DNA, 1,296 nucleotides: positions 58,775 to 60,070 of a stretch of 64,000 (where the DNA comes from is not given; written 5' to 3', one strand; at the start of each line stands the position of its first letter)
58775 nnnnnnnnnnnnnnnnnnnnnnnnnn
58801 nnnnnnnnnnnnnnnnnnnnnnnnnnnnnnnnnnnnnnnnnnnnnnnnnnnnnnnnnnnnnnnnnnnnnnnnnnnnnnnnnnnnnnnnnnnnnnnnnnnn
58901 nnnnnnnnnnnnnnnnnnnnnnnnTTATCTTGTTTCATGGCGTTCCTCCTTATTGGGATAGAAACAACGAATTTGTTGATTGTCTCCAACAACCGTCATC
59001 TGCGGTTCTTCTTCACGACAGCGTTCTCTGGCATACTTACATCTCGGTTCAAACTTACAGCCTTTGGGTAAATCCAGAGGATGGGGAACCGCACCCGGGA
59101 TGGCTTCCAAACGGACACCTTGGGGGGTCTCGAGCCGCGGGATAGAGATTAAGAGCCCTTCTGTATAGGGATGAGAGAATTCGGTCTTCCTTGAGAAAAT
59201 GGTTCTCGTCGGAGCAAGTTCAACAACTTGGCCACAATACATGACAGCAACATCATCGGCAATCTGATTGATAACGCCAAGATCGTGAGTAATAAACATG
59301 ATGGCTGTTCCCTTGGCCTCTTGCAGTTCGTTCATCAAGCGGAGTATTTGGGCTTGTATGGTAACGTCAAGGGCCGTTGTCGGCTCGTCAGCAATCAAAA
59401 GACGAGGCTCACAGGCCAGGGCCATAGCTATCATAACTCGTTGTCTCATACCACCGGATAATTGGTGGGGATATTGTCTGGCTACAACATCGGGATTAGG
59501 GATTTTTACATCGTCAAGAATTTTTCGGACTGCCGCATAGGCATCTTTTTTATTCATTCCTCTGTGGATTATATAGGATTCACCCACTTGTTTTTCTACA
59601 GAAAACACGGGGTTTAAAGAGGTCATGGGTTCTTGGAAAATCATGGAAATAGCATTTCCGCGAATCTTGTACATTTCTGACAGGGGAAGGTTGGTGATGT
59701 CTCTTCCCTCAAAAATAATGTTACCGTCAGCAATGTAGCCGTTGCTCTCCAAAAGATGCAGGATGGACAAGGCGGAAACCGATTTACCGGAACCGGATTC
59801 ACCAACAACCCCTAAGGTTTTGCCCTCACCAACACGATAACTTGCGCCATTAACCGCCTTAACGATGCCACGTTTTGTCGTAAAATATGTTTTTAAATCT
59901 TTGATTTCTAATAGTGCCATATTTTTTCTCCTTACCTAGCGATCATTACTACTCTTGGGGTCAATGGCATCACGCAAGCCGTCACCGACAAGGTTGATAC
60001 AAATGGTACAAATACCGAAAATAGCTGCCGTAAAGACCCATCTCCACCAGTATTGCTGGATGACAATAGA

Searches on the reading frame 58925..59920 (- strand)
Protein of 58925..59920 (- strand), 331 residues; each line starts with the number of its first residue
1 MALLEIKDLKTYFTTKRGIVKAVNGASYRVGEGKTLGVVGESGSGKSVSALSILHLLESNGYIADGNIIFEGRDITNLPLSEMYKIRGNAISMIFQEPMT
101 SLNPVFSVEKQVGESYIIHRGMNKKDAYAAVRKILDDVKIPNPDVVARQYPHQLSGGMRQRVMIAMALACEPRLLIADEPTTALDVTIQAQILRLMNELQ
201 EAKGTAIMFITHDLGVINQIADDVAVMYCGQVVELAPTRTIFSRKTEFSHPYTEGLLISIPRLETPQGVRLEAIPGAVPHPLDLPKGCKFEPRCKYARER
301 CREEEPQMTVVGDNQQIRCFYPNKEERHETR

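Call 4: search_protein_families(library=pfam, proteins=[window:58925-59920:-], max_evalue=0.01)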
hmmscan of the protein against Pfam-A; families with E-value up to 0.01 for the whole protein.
window:58925-59920:- (331 aa): 5 families
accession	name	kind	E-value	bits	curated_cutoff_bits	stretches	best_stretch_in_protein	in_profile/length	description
PF00005.33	ABC_tran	-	2.2e-27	96.8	25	1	24-182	2-137/137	ABC transporter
PF08352.17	oligo_HPY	-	1.1e-18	67.8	27.1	1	233-301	1-65/65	Oligopeptide/dipeptide transporter, C-terminal region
PF13304.12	AAA_21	-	3.9e-08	34.1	27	1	150-218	234-304/304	AAA domain, putative AbiEii toxin, Type IV TA system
PF02463.25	SMC_N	-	0.00012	22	40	1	36-225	27-210/220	RecF/RecN/SMC N terminal domain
PF13401.12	AAA_22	-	0.0045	17.7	27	0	38-209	10-120/130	AAA domain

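Call 5: search_protein_families(library=ncbifam, proteins=[window:58925-59920:-], max_evalue=0.01)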
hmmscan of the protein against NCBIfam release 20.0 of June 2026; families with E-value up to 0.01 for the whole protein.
window:58925-59920:- (331 aa): 186 families (the best 25 are shown)
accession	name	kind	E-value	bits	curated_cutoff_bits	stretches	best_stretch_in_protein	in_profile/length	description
NF007010.1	PRK09473.1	subfamily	2.2e-113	378.2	575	1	3-324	1-316/318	oligopeptide ABC transporter ATP-binding protein OppD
NF008246.0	PRK11022.1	equivalog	7.4e-104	347.3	541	1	1-326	1-321/326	dipeptide ABC transporter ATP-binding protein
NF043079.1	MMSYN1_0167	equivalog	2.8e-95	320.2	740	2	82-315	299-528/561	oligopeptide ABC transporter ATP-binding protein OppD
NF007613.0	PRK10261.1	equivalog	8.5e-86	288.7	1077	1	3-270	12-282/623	glutathione ABC transporter ATP-binding protein GsiA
NF011713.0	PRK15134.1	equivalog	2e-84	284.1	834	1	2-262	4-262/529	microcin C ABC transporter ATP-binding protein YejF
NF008453.0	PRK11308.1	subfamily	7.5e-84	281.8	408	1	3-327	12-331/334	dipeptide ABC transporter ATP-binding protein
TIGR02770.1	nickel_nikD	equivalog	3.6e-74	249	318.7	1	23-245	2-217/230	nickel import ATP-binding protein NikD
NF011659.0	PRK15079.1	equivalog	1.1e-73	247.9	540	1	4-320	21-329/334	murein tripeptide/oligopeptide ABC transporter ATP binding protein OppF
NF011674.0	PRK15093.1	equivalog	4.4e-71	239.7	627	1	1-326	1-328/330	putrescine export ABC transporter ATP-binding protein SapD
NF047576.1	opine_ATP_CntF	equivalog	9.4e-71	238.1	385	1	3-259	2-252/264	staphylopine uptake ABC transporter ATP-binding protein CntF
NF047578.1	opine_ATP_CntD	equivalog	3.8e-70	236.2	380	1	3-259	2-252/266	staphylopine uptake ABC transporter ATP-binding protein CntD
NF043071.1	DppF_dipep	equivalog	2.4e-67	227.7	660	1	2-325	12-330/331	dipeptide ABC transporter ATP-binding subunit DppF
NF043078.1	MMSYN1_0168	equivalog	2.1e-51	175.4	800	2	149-262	489-599/649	oligopeptide ABC transporter ATP-binding protein OppF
TIGR02769.1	nickel_nikE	equivalog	3.4e-50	171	332.55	1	13-262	17-259/265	nickel import ATP-binding protein NikE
NF007739.0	PRK10419.1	subfamily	4.3e-46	157.6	354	1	3-251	3-249/268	nickel ABC transporter ATP-binding protein NikE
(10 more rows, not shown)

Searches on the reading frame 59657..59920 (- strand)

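Call 73: search_protein_families(library=ncbifam, proteins=[window:59657-59920:-], max_evalue=0.001)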
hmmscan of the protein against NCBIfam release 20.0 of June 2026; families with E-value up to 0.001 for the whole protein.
seq(88 aa): 77 families (the best 25 are shown)
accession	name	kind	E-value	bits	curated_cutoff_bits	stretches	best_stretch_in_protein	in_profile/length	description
NF007010.1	PRK09473.1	subfamily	1.3e-21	76.7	575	1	3-87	1-84/318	oligopeptide ABC transporter ATP-binding protein OppD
NF008246.0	PRK11022.1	equivalog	5.8e-18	65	541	1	1-83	1-83/326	dipeptide ABC transporter ATP-binding protein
NF043079.1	MMSYN1_0167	equivalog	2.4e-16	59.6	740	1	3-74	1-72/561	oligopeptide ABC transporter ATP-binding protein OppD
NF011713.0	PRK15134.1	equivalog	6.1e-16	58.1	834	1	2-88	4-91/529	microcin C ABC transporter ATP-binding protein YejF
NF011659.0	PRK15079.1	equivalog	8.4e-15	54.3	540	1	4-87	21-100/334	murein tripeptide/oligopeptide ABC transporter ATP binding protein OppF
NF047576.1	opine_ATP_CntF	equivalog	2.2e-14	53.4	385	1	3-88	2-84/264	staphylopine uptake ABC transporter ATP-binding protein CntF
NF047578.1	opine_ATP_CntD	equivalog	4.6e-14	52.3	380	1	3-88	2-84/266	staphylopine uptake ABC transporter ATP-binding protein CntD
NF007613.0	PRK10261.1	equivalog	1.9e-12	46.4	1077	1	3-82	12-92/623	glutathione ABC transporter ATP-binding protein GsiA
NF011674.0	PRK15093.1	equivalog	5.2e-12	45.5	627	1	1-85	1-85/330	putrescine export ABC transporter ATP-binding protein SapD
NF008453.0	PRK11308.1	subfamily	9.1e-12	44.8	408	1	3-81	12-92/334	dipeptide ABC transporter ATP-binding protein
TIGR02770.1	nickel_nikD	equivalog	1.1e-11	44.6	318.7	1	23-78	2-57/230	nickel import ATP-binding protein NikD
NF043078.1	MMSYN1_0168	equivalog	2e-10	39.9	800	1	2-73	3-70/649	oligopeptide ABC transporter ATP-binding protein OppF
TIGR02211.1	LolD_lipo_ex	equivalog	5.9e-10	39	307.75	1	3-87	1-81/221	lipoprotein-releasing ABC transporter ATP-binding protein LolD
NF043071.1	DppF_dipep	equivalog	6.8e-10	38.8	660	1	2-76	12-88/331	dipeptide ABC transporter ATP-binding subunit DppF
TIGR03269.1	met_CoM_red_A2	equivalog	4.1e-08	32.2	517.1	1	4-58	280-335/530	methyl coenzyme M reductase system, component A2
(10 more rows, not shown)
